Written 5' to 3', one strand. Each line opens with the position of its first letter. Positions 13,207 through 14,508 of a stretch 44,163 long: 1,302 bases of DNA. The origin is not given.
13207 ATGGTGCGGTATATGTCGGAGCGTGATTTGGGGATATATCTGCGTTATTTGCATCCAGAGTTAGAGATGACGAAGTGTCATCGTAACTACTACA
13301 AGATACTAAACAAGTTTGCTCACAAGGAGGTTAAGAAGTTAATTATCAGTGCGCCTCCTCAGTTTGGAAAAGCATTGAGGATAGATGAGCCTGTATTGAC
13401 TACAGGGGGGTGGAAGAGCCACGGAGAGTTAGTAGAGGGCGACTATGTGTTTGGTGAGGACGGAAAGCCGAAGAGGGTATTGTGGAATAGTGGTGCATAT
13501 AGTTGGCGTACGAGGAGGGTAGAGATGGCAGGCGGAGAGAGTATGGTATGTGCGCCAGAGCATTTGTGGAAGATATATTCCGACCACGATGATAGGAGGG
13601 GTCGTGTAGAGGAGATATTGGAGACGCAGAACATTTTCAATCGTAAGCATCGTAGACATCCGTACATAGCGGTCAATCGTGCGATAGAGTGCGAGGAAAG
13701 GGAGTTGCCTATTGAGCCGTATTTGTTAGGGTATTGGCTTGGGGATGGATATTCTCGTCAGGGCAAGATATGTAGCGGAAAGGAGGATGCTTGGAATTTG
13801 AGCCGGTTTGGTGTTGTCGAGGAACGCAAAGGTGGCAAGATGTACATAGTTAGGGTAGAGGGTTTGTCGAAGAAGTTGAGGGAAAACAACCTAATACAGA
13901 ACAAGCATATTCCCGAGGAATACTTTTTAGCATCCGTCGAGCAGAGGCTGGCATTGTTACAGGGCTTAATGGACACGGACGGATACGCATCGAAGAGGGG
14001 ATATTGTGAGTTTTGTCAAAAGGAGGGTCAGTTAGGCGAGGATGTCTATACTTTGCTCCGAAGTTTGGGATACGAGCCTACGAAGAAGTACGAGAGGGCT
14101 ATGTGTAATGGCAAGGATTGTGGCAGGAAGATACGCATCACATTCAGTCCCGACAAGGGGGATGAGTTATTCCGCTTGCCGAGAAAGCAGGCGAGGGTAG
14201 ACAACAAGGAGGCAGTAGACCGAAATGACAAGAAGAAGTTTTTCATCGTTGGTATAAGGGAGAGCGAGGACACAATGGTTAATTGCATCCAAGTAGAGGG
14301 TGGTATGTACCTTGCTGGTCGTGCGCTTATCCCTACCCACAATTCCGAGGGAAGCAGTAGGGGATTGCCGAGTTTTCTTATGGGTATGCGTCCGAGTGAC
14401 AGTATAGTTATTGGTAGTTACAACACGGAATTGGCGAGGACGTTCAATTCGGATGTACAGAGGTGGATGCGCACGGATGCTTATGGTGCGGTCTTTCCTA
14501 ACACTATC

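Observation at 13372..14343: Class-3-type (Ala1, Trp-Cys-Thr) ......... intein splitting the Walker A P-loop of the large terminase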

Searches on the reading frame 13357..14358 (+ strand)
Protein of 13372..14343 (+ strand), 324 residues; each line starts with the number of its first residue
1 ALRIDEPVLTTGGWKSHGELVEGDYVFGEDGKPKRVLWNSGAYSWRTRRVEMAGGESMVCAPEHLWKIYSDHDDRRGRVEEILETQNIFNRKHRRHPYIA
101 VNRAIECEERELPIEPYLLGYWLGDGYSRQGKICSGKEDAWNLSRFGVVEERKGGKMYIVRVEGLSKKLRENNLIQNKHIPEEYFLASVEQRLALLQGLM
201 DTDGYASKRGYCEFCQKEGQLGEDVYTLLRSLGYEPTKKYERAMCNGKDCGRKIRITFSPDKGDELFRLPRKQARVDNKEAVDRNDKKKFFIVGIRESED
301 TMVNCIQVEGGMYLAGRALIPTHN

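Call 4: search_protein_families(library=pfam, proteins=[window:13372-14343:+], max_evalue=1)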
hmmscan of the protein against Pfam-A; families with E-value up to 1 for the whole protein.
window:13372-14343:+ (324 aa): 2 families
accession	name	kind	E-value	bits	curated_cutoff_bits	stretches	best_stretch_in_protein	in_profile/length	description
PF14528.11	LAGLIDADG_3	-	7.1e-08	33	22.5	1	190-241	1-55/82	LAGLIDADG-like domain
PF05204.19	Hom_end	-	0.002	18.6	21.1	1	180-249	2-73/110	Homing endonuclease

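Call 5: search_protein_families(library=ncbifam, proteins=[window:13372-14343:+], max_evalue=1)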
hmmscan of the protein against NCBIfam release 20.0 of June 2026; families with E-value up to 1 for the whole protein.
window:13372-14343:+ (324 aa): 1 family
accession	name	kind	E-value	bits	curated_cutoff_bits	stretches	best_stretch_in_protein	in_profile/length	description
NF045703.1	rSAM_Tes_intein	exception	0.0046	14.8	1700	1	175-232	446-506/1040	tetraether lipid synthase Tes, intein-containing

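Call 6: search_solved_structures(query=window:13372-14343:+, max_evalue=10, show_alignments=3)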
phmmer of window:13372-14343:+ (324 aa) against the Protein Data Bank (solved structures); distinct sequences matched with E-value up to 10: 10.
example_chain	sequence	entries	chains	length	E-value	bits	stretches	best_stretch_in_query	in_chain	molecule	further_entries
6bs8_A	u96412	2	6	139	8.6e-10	41.6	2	1-67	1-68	Replicative DNA helicase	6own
6rix_A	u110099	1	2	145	8.8e-08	35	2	2-67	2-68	Replicative DNA helicase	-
6riy_A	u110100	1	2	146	4.2e-07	32.7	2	2-67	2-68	Replicative DNA helicase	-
1um2_A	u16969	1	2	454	0.059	15.8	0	178-269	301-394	ENDONUCLEASE PI-SCEI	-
1dfa_A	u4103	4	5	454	0.06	15.8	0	178-269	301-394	PI-SCEI ENDONUCLEASE | ENDONUCLEASE PI-SCEI | PI-SCEI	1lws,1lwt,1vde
1ef0_A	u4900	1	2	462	0.063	15.7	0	178-269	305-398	PI-SCEI ENDONUCLEASE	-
1jva_A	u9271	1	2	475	0.07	15.6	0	178-269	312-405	VMA1-DERIVED HOMING ENDONUCLEASE X10SSS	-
2cw7_A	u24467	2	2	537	0.28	13.6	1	155-238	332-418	Endonuclease PI-PkoII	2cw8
6riz_A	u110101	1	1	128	0.46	12.9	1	4-73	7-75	gp41-1 intein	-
9cop_A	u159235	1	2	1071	0.82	12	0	178-269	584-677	V-type proton ATPase catalytic subunit A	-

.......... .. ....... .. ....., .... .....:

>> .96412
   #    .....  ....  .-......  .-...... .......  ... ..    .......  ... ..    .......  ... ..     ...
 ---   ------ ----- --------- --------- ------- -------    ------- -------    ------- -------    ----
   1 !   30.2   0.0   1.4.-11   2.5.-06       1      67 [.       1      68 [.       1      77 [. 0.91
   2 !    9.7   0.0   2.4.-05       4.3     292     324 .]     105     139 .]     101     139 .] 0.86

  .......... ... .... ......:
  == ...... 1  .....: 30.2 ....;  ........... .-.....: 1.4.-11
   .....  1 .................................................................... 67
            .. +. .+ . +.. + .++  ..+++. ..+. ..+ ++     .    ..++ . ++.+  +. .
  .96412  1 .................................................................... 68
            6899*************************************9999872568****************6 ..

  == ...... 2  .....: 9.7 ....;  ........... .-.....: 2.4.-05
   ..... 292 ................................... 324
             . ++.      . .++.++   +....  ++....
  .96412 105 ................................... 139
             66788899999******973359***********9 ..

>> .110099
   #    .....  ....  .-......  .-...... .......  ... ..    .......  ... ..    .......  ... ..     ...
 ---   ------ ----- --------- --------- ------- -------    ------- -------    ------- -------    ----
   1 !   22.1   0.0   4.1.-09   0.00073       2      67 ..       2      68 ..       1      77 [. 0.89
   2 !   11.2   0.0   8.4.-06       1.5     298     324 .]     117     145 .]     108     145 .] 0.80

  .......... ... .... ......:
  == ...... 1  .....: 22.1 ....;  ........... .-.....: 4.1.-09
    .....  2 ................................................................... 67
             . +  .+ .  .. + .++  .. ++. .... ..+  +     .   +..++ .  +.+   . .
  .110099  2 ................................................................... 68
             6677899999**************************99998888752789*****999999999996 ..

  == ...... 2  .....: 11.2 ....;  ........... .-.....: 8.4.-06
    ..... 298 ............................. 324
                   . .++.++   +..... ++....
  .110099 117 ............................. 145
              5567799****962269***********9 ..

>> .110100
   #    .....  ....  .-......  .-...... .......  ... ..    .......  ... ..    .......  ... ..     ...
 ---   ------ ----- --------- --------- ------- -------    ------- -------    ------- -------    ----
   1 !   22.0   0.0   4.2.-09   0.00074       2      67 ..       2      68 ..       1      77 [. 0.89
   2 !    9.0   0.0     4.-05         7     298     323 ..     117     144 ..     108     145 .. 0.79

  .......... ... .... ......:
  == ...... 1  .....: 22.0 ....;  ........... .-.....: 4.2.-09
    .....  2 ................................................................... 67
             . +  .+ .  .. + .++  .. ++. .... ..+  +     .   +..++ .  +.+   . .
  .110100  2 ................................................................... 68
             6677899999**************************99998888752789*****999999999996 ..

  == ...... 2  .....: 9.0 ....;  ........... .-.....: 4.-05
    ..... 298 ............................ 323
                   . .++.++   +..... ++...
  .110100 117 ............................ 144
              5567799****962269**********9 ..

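Call 7: search_protein_families(library=phrogs, proteins=[window:13372-14343:+], max_evalue=0.01)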
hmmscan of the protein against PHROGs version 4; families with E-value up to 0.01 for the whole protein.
window:13372-14343:+ (324 aa): 6 families
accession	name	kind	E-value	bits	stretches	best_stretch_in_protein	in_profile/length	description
phrog_36964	-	head and packaging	2.6e-31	109.5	1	5-324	96-434/890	terminase large subunit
phrog_15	-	head and packaging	1.2e-22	81.2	1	1-215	79-317/1330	terminase large subunit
phrog_19299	-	head and packaging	4.9e-15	56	1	3-238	34-299/702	terminase large subunit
phrog_510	-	DNA, RNA and nucleotide metabolism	1.2e-08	35.2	1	9-217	416-638/667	DNA primase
phrog_50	-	DNA, RNA and nucleotide metabolism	2.3e-06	28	1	7-220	94-307/570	DnaC-like helicase loader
phrog_38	-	head and packaging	0.0075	16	1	3-50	156-203/760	terminase large subunit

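Call 11: find_homologous_proteins(query=window:13372-14343:+, max_evalue=0.001)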
Query window:13372-14343:+ (324 aa): 357 proteins with E <= 0.001 among 1246 candidates; the best 120 are listed.
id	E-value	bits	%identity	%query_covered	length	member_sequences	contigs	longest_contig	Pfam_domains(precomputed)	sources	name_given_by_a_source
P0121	3.7e-106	373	54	100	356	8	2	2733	PF14528.12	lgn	-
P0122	3.0e-101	357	56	90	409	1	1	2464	PF14528.12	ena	-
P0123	8.0e-98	346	54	92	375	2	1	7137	PF14528.12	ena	-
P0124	2.8e-72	262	42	100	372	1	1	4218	PF14528.12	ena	-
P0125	3.9e-61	225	54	64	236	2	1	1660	PF14528.12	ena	-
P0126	9.6e-58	214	39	100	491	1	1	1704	PF05204.20,PF14528.12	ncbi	ncbi:hypothetical protein LCGC14_2320120, partial [marine sediment metagenome]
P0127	8.2e-53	198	38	100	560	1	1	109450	PF14528.12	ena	-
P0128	1.2e-51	194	37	100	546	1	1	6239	PF22569.2,PF22769.2,PF14528.12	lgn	-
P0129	2.0e-50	190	37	100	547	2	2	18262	PF22569.2,PF22769.2,PF14528.12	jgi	jgi:deoxycytidine triphosphate deaminase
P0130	1.4e-49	187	37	100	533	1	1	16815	PF22769.2,PF14528.12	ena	-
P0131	4.3e-49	186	36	100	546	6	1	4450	PF22569.2,PF22769.2,PF14528.12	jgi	jgi:deoxycytidine triphosphate deaminase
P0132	1.0e-48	184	37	100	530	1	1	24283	PF22569.2,PF22769.2,PF14528.12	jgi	jgi:deoxycytidine triphosphate deaminase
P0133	1.3e-48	184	37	100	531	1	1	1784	PF22569.2,PF22769.2,PF14528.12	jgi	jgi:deoxycytidine triphosphate deaminase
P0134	1.4e-48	184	38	100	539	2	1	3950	PF05204.20,PF22769.2,PF14528.12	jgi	jgi:deoxycytidine triphosphate deaminase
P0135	1.6e-48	184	35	100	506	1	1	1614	PF22569.2,PF22769.2,PF14528.12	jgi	jgi:deoxycytidine triphosphate deaminase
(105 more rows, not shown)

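Call 24: search_dna_similar(query=window:13372-14343:+, collection=phages, mode=protein, max_rows=40, max_evalue=1e-10)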
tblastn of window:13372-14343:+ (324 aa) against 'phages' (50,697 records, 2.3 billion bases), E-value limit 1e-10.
Records with a match: 742; places in all: 752; records where one place covers at least 80% of the query: 514.
Best place of each record, by identity: <60% 742.
By first word of the organism name: Mycobacterium 285; Salmonella 181; Stx2a-converting 49; Klebsiella 37; Vibrio 32; Escherichia 26; Gordonia 15; Aeromonas 14; Enterococcus 14; Bacteroides 10; and 34 more.
By host as written in the record: Mycobacterium smegmatis mc2 155 219; - 80; Salmonella enterica 41; Mycobacterium smegmatis mc#155 32; Salmonella enterica subsp. enterica serovar Enteritidis 28; Salmonella enterica subsp. enterica serovar Typhimurium 27; Klebsiella pneumoniae 19; Salmonella sp. 15; and 145 more.
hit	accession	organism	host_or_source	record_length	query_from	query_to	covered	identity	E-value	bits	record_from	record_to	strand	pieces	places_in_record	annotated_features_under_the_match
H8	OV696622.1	Brevibacterium phage Rousseau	French washed-rind cheese surface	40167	1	324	100%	37.1%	1e-52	191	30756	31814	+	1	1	DnaB-like replicative helicase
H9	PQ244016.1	Mycobacterium phage Blubba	Mycobacterium smegmatis mc2 155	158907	1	324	100%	35.2%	4e-49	181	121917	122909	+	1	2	203: HNH endonuclease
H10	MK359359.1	Mycobacterium phage Colt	Mycobacterium smegmatis mc2 155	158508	1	324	100%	35.2%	4e-49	181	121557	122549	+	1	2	205: HNH endonuclease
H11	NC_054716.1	Mycobacterium phage Cane17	Mycobacterium smegmatis mc2 155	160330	1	324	100%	35.2%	4e-49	181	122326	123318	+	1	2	205: exonuclease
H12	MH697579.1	Mycobacterium phage Cane17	Mycobacterium smegmatis mc2 155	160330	1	324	100%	35.2%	4e-49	181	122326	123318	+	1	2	205: HNH endonuclease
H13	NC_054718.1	Mycobacterium phage Mangeria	Mycobacterium smegmatis mc2 155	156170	1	324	100%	35.2%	4e-49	181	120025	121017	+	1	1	215: exonuclease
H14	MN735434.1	Mycobacterium phage Mangeria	Mycobacterium smegmatis mc2 155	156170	1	324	100%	35.2%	4e-49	181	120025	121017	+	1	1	215: HNH endonuclease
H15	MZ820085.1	Mycobacterium phage ScoobyDoobyDoo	Mycobacterium smegmatis mc2 155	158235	1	324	100%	34.7%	3e-47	176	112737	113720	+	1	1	195: HNH endonuclease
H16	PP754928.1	Porphyromonas phage phage005b_ATCC49417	Porphyromonas gingivalis ATCC 49417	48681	5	324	99%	35.1%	2e-37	147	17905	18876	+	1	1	terminase large subunit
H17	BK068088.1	Porphyromonas phage phage005a_ATCC49417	Porphyromonas gingivalis ATCC 49417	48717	5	324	99%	35.1%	2e-37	147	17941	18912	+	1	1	terminase LSU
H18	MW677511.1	Rhodobacter phage RcDurkin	Rhodobacter capsulatus YW1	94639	2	324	100%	34.8%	1e-41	159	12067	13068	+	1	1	25: terminase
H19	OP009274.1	Rhodobacter phage RcKickapoo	Rhodobacter capsulatus YW1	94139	2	324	100%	34.8%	1e-41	159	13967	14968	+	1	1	terminase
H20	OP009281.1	Rhodobacter phage RcMenchie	Rhodobacter capsulatus YW1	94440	2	324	100%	34.8%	1e-41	159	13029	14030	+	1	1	terminase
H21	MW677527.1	Rhodobacter phage RcTiptonus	Rhodobacter capsulatus YW1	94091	2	324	100%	34.5%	1e-41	159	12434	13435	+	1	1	25: terminase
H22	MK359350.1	Mycobacterium phage Nidhogg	Mycobacterium smegmatis mc2 155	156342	1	324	100%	34.3%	4e-48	178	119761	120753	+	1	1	215: HNH endonuclease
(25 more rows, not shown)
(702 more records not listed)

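Call 38: predict_structure(alignment_id=A2)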
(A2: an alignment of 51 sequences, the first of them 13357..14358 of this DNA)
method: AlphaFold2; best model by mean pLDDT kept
length: 334 residues; sequences in the alignment: 51
mean_pLDDT: 94.6   pTM: 0.92
mean pLDDT of the five models: 94.6, 94.5, 94.2, 94.1, 93.8
residues with pLDDT >= 90: 307; 70-90: 18; 50-70: 6; < 50: 3
segments of 3 or more residues with pLDDT < 50: none
pLDDT, mean of each block of 10 residues (from residue 1): 79 98 98 97 94 96 96 95 96 97 94 98 98 96 91 94 97 98 97 99 97 93 96 97 95 95 96 95 92 94 97 95 91 49
secondary structure, 60 per line:
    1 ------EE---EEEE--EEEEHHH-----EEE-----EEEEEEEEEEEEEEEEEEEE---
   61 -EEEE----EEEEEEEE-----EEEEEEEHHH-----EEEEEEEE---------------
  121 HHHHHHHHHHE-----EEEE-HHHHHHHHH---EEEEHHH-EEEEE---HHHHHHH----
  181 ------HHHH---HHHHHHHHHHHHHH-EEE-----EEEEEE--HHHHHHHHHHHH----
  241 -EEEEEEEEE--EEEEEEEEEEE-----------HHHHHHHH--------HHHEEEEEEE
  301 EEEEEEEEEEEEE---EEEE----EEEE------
elements in order: E12-15 E18-21 E30-32 E38-57 E62-65 E70-77 E83-89 E98-105 H121-130 E137-140 H142-150 E154-157 E162-166 H170-176 H187-190 H194-207 E209-211 E217-222 H225-236 E242-250 E253-263 H275-282 E294-313 E317-320 E325-328

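Call 42: fold_search(model_id=the predicted structure, library=pdb)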
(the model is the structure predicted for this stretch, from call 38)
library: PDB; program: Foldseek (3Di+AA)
matches with E <= 10: 467; with E <= 0.001: 30
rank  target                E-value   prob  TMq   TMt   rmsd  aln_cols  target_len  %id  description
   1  1ef0_A                1.9e-18  1.00  0.76  0.61   5.1       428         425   15  CRYSTAL STRUCTURE OF PI-SCEI MINIPRECURSOR (released 2000-06-07)
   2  7qsu                  1.9e-17  1.00  0.67  0.62   6.9       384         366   18  Crystal structure of homing endonuclease-associated TliVMA intein (C1A, d333-339) (released 2022-03-30)
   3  1vde_B                4.1e-17  1.00  0.75  0.60   4.9       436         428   15  PI-SCEI, A HOMING ENDONUCLEASE WITH PROTEIN SPLICING ACTIVITY (released 1998-04-08)
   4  1vde_A                7.0e-17  1.00  0.74  0.59   5.5       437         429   15  PI-SCEI, A HOMING ENDONUCLEASE WITH PROTEIN SPLICING ACTIVITY (released 1998-04-08)
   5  1dfa                  7.4e-17  1.00  0.74  0.62   5.0       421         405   16  CRYSTAL STRUCTURE OF PI-SCEI IN C2 SPACE GROUP (released 1999-12-08)
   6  1jva_B                8.4e-17  1.00  0.74  0.59   5.1       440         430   14  CRYSTAL STRUCTURE OF THE VMA1-DERIVED ENDONUCLEASE BEARING THE N AND C EXTEIN PROPEPTIDES (released 2002-08-29)
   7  1jva_A                2.2e-15  1.00  0.73  0.58   5.2       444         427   14  CRYSTAL STRUCTURE OF THE VMA1-DERIVED ENDONUCLEASE BEARING THE N AND C EXTEIN PROPEPTIDES (released 2002-08-29)
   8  1lws_A                2.2e-15  1.00  0.72  0.58   5.3       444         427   15  Crystal structure of the intein homing endonuclease PI-SceI bound to its recognition sequence (released 2002-09-27)
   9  1lwt_A                3.1e-15  1.00  0.72  0.55   5.9       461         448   15  Crystal structure of the intein homing endonuclease PI-SceI bound to its substrate DNA (Ca2+ free) (released 2002-09-27)
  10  7qss                  5.3e-15  1.00  0.64  0.51   9.0       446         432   17  Crystal structure of homing endonuclease-associated TliVMA intein (C1A) (released 2022-03-30)
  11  1um2_B                2.5e-14  1.00  0.70  0.57   6.2       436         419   14  Crystal Structure of the Vma1-Derived Endonuclease with the Ligated Extein Segment (released 2004-09-22)
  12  7qst                  2.9e-14  1.00  0.63  0.59   8.6       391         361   15  Crystal structure of homing endonuclease-associated PhoVMA intein (C1A) (released 2022-03-30)
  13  1um2_A                5.0e-14  1.00  0.69  0.57   5.8       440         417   13  Crystal Structure of the Vma1-Derived Endonuclease with the Ligated Extein Segment (released 2004-09-22)
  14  1ef0_B                7.1e-14  1.00  0.70  0.61   5.1       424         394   15  CRYSTAL STRUCTURE OF PI-SCEI MINIPRECURSOR (released 2000-06-07)
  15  1dq3                  5.0e-12  1.00  0.67  0.52   6.3       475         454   12  CRYSTAL STRUCTURE OF AN ARCHAEAL INTEIN-ENCODED HOMING ENDONUCLEASE PI-PFUI (released 2000-07-05)
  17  6bs8_B                2.7e-06  1.00  0.32  0.79  12.8       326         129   12  The class 3 DnaB intein from Mycobacterium smegmatis (released 2018-11-21)
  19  6bs8_C                4.9e-06  1.00  0.20  0.51   6.4        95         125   23  The class 3 DnaB intein from Mycobacterium smegmatis (released 2018-11-21)
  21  6rix_B                1.1e-05  1.00  0.29  0.71  14.3       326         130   12  Crystal structure of MchDnaB-1 intein (released 2020-05-13)
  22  6rix_A                1.2e-05  1.00  0.30  0.73  14.5       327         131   12  Crystal structure of MchDnaB-1 intein (released 2020-05-13)
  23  6bs8_A                1.8e-05  1.00  0.30  0.77  11.4       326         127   12  The class 3 DnaB intein from Mycobacterium smegmatis (released 2018-11-21)
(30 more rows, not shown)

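Call 43: search_protein_representatives(protein=window:13372-14343:+)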
Query: 324 residues. Proteins with E-value up to 0.001 (for the whole library): 17481; up to 1e-10: 12168; up to 1e-30: 2634. The best 150 are listed.
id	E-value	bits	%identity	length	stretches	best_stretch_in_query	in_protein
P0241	3.2e-111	388.2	56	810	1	4-324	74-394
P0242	2.0e-97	342.8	51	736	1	5-324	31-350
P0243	2.4e-95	336.0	50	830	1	5-324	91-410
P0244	2.2e-86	306.5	39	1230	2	2-324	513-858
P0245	5.4e-86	305.3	50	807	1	4-324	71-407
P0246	5.2e-85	302.0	38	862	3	1-324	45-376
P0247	2.1e-84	300.0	38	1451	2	1-324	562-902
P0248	1.9e-83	296.9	48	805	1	1-324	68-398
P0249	2.3e-80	286.8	39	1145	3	1-324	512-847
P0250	8.9e-80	284.8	36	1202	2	2-324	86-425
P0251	1.9e-79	283.7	46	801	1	5-324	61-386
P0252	7.8e-79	281.7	37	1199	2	1-324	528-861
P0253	5.9e-78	278.8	35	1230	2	2-324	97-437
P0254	7.1e-78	278.6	37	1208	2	1-324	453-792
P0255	1.2e-77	277.8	37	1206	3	1-324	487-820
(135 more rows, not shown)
